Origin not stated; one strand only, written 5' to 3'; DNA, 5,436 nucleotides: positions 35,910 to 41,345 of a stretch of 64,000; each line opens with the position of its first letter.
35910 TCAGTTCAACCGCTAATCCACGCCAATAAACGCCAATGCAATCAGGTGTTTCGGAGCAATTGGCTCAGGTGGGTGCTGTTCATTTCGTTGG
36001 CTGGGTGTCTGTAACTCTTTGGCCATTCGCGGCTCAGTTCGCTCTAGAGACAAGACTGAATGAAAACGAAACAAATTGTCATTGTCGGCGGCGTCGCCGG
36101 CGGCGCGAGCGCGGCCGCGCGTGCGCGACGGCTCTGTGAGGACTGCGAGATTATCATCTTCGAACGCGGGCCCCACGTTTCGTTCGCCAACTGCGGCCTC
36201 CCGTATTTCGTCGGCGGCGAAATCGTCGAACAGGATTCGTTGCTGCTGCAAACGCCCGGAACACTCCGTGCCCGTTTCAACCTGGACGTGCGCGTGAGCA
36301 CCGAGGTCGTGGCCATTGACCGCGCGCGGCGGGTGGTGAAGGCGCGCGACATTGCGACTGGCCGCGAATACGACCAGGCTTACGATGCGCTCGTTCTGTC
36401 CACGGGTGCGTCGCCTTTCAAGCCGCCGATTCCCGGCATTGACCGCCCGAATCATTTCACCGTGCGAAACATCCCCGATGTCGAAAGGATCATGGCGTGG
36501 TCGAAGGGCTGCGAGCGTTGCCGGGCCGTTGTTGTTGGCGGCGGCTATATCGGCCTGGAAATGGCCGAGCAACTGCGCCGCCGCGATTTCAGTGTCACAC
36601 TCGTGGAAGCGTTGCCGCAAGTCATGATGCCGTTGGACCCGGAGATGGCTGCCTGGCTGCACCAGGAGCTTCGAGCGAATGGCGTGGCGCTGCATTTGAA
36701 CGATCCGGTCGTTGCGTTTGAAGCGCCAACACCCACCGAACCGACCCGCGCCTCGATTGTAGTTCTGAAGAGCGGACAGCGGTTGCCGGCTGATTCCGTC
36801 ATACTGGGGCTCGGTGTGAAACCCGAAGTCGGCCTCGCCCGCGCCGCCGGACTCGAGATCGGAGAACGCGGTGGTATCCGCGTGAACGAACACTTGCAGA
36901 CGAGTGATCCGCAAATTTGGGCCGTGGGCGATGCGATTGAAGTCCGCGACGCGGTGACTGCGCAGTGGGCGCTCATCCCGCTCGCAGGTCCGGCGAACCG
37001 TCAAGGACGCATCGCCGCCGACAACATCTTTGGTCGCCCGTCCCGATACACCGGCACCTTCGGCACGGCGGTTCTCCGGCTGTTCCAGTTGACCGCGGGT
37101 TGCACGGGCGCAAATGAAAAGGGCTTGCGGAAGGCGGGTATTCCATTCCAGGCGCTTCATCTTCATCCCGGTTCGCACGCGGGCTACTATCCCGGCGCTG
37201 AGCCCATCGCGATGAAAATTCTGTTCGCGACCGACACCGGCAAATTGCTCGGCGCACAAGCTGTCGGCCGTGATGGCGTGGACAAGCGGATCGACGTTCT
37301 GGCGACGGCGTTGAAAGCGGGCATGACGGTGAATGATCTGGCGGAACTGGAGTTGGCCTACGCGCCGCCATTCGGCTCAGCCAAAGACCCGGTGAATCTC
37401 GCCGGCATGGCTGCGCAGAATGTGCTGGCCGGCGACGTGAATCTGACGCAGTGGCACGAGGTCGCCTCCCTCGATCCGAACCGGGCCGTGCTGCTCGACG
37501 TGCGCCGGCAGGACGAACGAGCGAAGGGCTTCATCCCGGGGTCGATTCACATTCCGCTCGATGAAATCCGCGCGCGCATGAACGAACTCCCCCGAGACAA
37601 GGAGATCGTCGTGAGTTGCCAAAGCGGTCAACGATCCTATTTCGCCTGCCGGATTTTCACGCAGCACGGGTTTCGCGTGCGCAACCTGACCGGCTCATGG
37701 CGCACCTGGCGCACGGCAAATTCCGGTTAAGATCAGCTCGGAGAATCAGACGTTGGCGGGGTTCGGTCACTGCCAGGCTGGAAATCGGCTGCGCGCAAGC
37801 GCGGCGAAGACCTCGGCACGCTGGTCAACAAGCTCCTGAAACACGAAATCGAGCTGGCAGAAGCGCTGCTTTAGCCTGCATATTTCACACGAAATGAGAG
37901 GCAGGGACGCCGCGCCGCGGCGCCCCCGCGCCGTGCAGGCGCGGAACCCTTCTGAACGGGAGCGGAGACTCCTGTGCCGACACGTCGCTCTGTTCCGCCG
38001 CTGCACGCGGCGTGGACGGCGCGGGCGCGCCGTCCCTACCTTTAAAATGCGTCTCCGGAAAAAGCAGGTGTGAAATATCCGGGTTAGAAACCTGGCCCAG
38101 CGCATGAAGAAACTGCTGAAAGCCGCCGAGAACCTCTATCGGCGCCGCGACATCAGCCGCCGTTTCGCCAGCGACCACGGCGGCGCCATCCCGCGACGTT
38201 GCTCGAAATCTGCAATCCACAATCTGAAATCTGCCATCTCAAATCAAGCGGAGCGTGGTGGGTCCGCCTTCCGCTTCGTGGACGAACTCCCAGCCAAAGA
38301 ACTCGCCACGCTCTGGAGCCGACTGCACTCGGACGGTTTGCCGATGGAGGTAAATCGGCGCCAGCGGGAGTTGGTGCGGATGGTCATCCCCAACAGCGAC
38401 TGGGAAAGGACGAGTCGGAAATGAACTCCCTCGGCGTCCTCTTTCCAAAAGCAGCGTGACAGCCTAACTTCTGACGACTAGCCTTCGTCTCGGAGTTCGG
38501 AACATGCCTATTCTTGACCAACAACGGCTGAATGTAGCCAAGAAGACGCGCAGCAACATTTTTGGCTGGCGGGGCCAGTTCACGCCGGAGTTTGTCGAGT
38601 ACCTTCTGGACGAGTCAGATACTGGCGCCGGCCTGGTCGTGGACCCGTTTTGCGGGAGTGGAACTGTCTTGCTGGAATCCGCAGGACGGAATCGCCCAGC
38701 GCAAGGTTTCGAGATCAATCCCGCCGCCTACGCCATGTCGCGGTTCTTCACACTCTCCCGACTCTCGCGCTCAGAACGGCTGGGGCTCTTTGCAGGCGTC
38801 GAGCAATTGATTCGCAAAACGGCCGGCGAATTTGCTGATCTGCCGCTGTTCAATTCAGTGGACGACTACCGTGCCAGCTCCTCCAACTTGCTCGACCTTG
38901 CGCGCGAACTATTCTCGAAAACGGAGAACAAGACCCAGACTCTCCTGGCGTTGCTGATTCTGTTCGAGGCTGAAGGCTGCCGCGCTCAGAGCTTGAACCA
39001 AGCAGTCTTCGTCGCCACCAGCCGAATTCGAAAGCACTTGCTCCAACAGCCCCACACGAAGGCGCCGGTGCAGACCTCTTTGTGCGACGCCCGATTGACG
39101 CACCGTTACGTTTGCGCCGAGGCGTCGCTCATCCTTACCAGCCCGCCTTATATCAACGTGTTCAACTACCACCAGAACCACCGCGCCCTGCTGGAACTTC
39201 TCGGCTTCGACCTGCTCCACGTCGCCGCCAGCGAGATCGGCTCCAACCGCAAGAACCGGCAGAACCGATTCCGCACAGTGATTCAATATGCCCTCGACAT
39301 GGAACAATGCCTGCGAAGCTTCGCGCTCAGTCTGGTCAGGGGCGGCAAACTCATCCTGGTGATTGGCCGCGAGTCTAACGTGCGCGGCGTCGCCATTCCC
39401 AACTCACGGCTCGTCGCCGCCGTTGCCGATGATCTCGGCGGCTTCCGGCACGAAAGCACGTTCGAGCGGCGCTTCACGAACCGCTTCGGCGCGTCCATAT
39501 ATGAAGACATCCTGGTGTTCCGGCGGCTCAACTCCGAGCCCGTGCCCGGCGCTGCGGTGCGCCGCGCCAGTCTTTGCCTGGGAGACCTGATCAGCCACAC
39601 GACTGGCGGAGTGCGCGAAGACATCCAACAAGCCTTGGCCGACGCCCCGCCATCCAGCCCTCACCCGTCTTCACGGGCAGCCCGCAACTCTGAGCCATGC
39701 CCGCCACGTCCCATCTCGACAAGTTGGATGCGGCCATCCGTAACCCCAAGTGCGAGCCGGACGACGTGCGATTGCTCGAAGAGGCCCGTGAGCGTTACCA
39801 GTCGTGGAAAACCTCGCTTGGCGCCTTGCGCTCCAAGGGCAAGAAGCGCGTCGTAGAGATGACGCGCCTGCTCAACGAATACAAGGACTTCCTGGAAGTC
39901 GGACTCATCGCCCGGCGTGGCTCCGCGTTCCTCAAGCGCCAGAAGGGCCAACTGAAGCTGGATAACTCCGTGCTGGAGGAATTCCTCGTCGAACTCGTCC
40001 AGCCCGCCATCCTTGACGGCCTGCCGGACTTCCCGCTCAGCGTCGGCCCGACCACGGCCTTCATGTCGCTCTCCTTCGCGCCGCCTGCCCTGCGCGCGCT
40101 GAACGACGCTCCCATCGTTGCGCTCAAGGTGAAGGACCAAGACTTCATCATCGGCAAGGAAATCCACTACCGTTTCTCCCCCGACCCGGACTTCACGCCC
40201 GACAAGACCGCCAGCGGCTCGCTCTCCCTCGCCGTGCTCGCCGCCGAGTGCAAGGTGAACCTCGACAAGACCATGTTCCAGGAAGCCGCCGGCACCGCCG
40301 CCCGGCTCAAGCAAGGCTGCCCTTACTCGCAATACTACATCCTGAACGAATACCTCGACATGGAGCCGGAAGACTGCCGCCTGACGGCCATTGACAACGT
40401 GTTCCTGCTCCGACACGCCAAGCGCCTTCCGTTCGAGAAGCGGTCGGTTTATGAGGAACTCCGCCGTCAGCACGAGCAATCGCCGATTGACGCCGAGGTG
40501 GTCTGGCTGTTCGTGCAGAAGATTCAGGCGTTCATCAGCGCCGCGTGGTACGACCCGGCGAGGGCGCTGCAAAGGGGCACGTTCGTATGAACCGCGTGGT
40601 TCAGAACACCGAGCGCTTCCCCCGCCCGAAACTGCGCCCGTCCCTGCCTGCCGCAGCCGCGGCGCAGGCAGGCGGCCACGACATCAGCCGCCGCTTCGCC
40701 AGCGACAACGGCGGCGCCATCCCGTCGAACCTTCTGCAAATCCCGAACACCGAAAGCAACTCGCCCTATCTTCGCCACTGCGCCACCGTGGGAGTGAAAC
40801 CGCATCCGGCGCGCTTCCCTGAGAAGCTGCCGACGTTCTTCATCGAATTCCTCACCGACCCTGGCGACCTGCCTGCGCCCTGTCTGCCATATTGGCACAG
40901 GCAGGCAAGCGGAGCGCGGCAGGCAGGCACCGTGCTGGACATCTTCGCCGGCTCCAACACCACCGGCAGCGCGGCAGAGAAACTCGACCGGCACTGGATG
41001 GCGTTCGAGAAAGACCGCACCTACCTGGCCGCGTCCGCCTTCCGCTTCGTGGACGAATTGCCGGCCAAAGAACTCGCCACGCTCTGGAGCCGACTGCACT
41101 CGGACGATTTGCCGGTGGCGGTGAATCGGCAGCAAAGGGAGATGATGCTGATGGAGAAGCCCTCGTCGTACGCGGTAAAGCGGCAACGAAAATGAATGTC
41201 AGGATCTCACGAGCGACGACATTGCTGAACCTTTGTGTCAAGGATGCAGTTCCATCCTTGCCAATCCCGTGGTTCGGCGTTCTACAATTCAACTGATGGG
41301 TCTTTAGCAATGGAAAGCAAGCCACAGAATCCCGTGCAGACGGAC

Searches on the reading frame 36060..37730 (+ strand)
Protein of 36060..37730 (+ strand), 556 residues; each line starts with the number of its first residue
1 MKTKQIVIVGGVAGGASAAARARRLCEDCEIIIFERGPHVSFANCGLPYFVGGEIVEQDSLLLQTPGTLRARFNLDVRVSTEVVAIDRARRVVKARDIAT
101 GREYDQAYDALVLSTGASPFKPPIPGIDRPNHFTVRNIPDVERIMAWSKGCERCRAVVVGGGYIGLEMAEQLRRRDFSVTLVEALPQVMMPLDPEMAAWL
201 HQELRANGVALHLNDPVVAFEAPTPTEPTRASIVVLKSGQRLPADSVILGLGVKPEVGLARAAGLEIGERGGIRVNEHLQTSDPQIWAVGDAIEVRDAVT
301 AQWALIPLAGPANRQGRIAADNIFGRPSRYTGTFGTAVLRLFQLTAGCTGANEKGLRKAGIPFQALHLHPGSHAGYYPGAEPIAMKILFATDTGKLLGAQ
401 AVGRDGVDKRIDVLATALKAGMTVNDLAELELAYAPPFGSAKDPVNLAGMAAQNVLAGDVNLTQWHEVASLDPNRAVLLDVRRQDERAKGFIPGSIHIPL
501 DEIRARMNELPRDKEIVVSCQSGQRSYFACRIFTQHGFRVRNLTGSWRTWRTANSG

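Call 24: search_protein_families(library=pfam, proteins=[window:36060-37730:+], max_evalue=0.01)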
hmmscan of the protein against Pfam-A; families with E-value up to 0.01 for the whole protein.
window:36060-37730:+ (556 aa): 11 families
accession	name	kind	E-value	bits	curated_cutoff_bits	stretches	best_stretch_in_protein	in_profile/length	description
PF07992.20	Pyr_redox_2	-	6.6e-63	213.3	26.1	1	5-302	2-288/291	Pyridine nucleotide-disulphide oxidoreductase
PF00070.33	Pyr_redox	-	1.7e-18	67.3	22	1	155-221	1-67/82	Pyridine nucleotide-disulphide oxidoreductase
PF00581.25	Rhodanese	-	3e-17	63.4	22.2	1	472-552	10-101/102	Rhodanese-like domain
PF02852.28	Pyr_redox_dim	-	3.4e-14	53.4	25.3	1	342-439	7-103/110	Pyridine nucleotide-disulphide oxidoreductase, dimerisation domain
PF13450.12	NAD_binding_8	-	5.8e-10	39.7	21.9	1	158-187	1-30/68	NAD(P)-binding Rossmann-like domain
PF01266.30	DAO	-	3.6e-08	33.8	27.9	1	156-184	2-30/353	FAD dependent oxidoreductase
PF13738.12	Pyr_redox_3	-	3.2e-05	23.7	30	1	70-281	91-295/305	Pyridine nucleotide-disulphide oxidoreductase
PF03486.20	HI0933_like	-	8.2e-05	22.6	50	0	156-188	3-35/244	HI0933-like protein Rossmann domain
PF05834.18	Lycopene_cycl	-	0.00018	21.1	23.4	1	157-191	3-39/380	Lycopene cyclase protein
PF13454.12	NAD_binding_9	-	0.00053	20.4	21.8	0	157-214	1-63/155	FAD-NAD(P)-binding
PF13241.12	NAD_binding_7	-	0.00085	20.3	22.1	0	152-183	6-37/104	Putative NAD(P)-binding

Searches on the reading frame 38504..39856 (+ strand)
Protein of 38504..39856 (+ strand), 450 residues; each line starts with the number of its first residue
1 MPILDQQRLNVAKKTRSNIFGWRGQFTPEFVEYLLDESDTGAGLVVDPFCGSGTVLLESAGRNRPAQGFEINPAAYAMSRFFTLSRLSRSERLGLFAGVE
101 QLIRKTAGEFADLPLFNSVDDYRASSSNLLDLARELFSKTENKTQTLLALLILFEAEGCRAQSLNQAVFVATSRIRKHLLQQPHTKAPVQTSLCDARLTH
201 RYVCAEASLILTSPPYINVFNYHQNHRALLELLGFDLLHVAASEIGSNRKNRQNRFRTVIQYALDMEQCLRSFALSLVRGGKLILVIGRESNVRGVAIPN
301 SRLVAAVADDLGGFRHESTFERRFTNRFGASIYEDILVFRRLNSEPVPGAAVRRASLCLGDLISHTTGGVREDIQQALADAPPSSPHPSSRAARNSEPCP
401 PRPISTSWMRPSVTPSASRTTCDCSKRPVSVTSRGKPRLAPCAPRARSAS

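Call 24: search_protein_families(library=pfam, proteins=[window:38504-39856:+], max_evalue=0.01)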
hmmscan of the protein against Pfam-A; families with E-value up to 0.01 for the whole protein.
window:38504-39856:+ (450 aa): 2 families
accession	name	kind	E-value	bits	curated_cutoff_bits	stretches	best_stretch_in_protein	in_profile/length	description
PF01555.25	N6_N4_Mtase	-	2.1e-08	34.8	26.7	1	20-77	160-217/221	DNA methylase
PF01170.24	UPF0020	-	0.00026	21.2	22.3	1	45-61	32-48/197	RMKL-like, methyltransferase domain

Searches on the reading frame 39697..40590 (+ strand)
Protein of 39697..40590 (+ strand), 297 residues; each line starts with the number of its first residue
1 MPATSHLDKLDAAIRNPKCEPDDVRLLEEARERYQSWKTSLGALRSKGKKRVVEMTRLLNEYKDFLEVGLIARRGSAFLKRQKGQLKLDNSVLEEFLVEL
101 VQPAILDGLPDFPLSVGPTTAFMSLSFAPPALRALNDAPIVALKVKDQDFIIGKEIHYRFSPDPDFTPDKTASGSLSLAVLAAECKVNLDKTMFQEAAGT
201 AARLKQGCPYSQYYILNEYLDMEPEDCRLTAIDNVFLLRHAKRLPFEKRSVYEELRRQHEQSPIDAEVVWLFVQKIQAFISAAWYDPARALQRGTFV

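Call 24: search_protein_families(library=pfam, proteins=[window:39697-40590:+], max_evalue=0.01)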
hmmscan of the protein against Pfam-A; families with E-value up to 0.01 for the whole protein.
window:39697-40590:+ (297 aa): 1 family
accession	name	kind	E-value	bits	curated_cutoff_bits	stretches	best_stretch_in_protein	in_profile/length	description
PF09549.16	RE_Bpu10I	-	1.1e-72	244.5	25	1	85-296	1-218/218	Bpu10I restriction endonuclease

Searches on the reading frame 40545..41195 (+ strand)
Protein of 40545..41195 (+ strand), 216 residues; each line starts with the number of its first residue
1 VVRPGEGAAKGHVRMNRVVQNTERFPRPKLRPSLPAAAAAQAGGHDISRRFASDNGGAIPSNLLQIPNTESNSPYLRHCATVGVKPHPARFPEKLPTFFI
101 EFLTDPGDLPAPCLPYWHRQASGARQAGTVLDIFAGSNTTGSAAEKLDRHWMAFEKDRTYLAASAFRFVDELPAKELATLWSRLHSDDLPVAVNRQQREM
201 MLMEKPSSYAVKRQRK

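Call 24: search_protein_families(library=pfam, proteins=[window:40545-41195:+], max_evalue=0.01)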
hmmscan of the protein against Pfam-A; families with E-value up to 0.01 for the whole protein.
window:40545-41195:+ (216 aa): 1 family
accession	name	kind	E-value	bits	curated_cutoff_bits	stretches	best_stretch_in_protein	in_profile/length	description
PF01555.25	N6_N4_Mtase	-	3e-13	50.7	26.7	1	62-163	142-218/221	DNA methylase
